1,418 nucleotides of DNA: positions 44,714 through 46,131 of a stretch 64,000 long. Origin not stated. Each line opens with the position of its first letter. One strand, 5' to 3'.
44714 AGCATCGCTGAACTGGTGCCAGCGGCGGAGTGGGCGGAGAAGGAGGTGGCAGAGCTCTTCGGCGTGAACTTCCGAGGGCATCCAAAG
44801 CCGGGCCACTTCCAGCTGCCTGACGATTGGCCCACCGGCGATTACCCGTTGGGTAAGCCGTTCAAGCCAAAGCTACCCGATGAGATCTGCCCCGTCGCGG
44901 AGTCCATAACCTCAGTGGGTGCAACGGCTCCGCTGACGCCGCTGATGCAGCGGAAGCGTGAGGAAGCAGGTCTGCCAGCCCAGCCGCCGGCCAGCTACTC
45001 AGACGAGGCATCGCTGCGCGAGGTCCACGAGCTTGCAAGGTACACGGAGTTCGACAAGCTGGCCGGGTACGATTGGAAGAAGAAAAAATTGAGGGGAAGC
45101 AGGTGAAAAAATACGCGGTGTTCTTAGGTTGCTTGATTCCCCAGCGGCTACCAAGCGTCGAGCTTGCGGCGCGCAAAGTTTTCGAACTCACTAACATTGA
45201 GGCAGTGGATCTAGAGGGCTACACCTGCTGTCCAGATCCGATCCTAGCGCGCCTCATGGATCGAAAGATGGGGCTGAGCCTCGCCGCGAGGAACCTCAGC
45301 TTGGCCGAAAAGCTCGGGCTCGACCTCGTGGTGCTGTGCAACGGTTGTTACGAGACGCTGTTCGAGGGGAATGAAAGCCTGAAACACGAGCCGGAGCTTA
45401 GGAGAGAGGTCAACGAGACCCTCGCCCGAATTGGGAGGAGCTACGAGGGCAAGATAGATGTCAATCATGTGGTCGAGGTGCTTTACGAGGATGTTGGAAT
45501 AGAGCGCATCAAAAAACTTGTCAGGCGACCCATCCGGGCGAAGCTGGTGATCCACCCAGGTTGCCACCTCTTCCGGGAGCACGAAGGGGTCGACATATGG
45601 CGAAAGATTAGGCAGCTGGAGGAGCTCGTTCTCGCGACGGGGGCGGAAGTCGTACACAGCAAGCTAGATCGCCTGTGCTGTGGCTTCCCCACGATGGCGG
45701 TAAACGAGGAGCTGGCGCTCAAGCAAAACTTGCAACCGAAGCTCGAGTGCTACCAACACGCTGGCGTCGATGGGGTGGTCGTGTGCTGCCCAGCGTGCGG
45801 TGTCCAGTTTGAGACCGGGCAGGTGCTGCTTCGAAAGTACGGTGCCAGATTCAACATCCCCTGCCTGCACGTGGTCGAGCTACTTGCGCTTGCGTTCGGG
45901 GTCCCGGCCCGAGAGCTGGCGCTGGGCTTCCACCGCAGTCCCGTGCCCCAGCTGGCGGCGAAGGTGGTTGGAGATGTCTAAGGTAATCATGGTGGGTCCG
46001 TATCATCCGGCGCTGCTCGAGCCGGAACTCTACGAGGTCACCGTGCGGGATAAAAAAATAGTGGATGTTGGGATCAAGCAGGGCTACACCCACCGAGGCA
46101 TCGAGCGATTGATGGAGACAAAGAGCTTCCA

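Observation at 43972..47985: Group-4-type [NiFe] hydrogenase catalytic module in an operon with an HdrB-like CCG protein and no membrane subunits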

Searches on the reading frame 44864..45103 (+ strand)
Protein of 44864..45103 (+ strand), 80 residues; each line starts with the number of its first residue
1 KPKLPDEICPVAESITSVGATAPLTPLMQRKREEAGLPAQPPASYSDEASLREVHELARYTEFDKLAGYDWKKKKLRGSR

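Call 59: search_solved_structures(query=A2, max_evalue=1, show_alignments=2)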
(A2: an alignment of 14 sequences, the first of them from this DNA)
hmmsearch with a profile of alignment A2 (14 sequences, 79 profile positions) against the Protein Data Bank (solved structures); distinct sequences matched with E-value up to 1: 7.
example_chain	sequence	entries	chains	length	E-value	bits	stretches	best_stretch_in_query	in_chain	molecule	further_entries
5odc_C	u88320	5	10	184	3.6e-13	52.4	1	1-76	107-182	Heterodisulfide reductase, subunit C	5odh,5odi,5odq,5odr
8rvu_c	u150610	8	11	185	1.1e-11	47.7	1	3-76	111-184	H(2):CoB-CoM heterodisulfide,ferredoxin reductase subunit C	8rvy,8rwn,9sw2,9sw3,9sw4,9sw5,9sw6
8rvv_C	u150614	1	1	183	1.3e-11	47.5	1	3-76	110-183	H(2):CoB-CoM heterodisulfide,ferredoxin reductase subunit C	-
9sfi_E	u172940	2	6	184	2e-10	43.6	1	1-76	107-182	H(2)/formate:CoB-CoM heterodisulfide,ferredoxin reductase subunit C2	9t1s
7bkb_C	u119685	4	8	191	0.0025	20.9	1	3-65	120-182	CoB--CoM heterodisulfide reductase subunit C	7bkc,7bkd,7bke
8ydl_A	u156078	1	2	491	0.41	13.8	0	17-64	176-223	Fusion glycoprotein F2, F1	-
7fev_A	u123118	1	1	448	0.75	13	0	26-69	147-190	FMN binding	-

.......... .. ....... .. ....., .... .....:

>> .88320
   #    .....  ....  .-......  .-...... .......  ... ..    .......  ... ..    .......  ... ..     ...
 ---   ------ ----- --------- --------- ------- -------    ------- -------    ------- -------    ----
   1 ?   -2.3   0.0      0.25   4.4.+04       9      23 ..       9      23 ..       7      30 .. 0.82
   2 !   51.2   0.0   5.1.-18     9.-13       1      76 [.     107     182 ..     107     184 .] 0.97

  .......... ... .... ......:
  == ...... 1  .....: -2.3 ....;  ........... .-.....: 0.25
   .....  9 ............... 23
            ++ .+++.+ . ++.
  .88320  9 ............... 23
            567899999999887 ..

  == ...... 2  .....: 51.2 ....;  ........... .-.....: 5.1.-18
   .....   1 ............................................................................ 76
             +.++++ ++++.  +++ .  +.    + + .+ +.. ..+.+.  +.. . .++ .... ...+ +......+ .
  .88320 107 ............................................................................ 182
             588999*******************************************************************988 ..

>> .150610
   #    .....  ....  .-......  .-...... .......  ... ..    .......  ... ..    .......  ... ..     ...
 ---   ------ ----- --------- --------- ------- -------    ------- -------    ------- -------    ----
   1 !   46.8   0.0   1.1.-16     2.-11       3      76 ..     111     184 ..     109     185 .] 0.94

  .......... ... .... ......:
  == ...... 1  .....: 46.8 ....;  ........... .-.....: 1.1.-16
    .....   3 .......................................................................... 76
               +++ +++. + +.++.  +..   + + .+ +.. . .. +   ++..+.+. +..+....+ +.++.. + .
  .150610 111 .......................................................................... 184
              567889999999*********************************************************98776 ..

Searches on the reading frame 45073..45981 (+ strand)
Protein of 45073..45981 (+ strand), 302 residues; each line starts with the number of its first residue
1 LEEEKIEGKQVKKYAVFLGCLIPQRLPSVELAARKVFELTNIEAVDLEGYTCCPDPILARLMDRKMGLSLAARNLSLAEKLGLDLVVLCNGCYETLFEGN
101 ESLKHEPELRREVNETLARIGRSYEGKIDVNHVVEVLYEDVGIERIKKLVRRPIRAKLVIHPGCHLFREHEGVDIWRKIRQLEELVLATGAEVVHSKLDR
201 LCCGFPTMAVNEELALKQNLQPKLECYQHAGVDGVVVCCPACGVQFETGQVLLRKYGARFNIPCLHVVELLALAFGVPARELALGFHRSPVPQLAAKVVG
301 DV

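Call 3: search_protein_families(library=pfam, proteins=[window:45073-45981:+], max_evalue=0.01)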
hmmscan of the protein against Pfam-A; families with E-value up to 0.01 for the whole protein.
window:45073-45981:+ (302 aa): 1 family
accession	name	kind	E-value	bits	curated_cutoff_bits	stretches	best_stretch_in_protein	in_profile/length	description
PF02754.22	CCG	-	2.8e-25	88.7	20.6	2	14-96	1-84/85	Cysteine-rich domain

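Call 4: search_protein_families(library=ncbifam, proteins=[window:45073-45981:+], max_evalue=0.01)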
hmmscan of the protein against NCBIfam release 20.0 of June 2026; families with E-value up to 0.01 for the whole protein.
window:45073-45981:+ (302 aa): 7 families
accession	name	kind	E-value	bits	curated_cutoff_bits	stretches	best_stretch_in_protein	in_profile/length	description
TIGR03288.1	CoB_CoM_SS_B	equivalog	1.2e-78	264.3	345.15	1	13-296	1-288/290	CoB--CoM heterodisulfide reductase subunit B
NF041780.1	hetero_SS_HdrB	equivalog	6.5e-28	97.9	450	1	12-281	4-287/304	ferredoxin:CoB-CoM heterodisulfide reductase subunit HdrB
NF042965.1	MFR_anch_SdhE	equivalog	4.9e-27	95.2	500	1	13-286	2-273/282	8-methylmenaquinol:fumarate reductase membrane anchor subunit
NF045670.1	quin_L_LdhH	equivalog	3.4e-17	62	800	1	7-271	462-705/706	L-lactate dehydrogenase (quinone) large subunit LdhH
NF004898.0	PRK06259.1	equivalog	2e-16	59.7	385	1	3-272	253-485/488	fumarate reductase (CoM/CoB) subunit TfrB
NF008434.0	PRK11274.1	equivalog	1.4e-07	30.8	333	1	10-242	166-384/409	glycolate oxidase subunit GlcF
NF008369.0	PRK11168.1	equivalog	2e-06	26.9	278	1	8-250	163-384/401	anaerobic glycerol-3-phosphate dehydrogenase subunit C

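Call 35: search_solved_structures(query=window:45103-45981:+, max_evalue=0.001, show_alignments=1)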
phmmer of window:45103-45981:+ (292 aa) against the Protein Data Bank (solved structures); distinct sequences matched with E-value up to 0.001: 5.
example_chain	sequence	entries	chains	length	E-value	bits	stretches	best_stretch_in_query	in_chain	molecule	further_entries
8rvu_b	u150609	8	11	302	2.8e-66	227.2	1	4-284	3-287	H(2):CoB-CoM heterodisulfide,ferredoxin reductase subunit B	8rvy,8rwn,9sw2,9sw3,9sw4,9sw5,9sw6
8rvv_B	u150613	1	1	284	5.9e-66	226.1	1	4-278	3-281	H(2):CoB-CoM heterodisulfide,ferredoxin reductase subunit B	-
5odc_B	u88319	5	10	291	2.8e-65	223.9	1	3-287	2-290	Heterodisulfide reductase, subunit B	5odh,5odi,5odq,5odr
9sfi_C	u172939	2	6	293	5.4e-63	216.4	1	3-284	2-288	H(2)/formate:CoB-CoM heterodisulfide,ferredoxin reductase subunit B2 | Heterodisulfide reductase subunit B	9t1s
7bkb_B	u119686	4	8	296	2.1e-57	198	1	1-280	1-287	CoB--CoM heterodisulfide reductase subunit B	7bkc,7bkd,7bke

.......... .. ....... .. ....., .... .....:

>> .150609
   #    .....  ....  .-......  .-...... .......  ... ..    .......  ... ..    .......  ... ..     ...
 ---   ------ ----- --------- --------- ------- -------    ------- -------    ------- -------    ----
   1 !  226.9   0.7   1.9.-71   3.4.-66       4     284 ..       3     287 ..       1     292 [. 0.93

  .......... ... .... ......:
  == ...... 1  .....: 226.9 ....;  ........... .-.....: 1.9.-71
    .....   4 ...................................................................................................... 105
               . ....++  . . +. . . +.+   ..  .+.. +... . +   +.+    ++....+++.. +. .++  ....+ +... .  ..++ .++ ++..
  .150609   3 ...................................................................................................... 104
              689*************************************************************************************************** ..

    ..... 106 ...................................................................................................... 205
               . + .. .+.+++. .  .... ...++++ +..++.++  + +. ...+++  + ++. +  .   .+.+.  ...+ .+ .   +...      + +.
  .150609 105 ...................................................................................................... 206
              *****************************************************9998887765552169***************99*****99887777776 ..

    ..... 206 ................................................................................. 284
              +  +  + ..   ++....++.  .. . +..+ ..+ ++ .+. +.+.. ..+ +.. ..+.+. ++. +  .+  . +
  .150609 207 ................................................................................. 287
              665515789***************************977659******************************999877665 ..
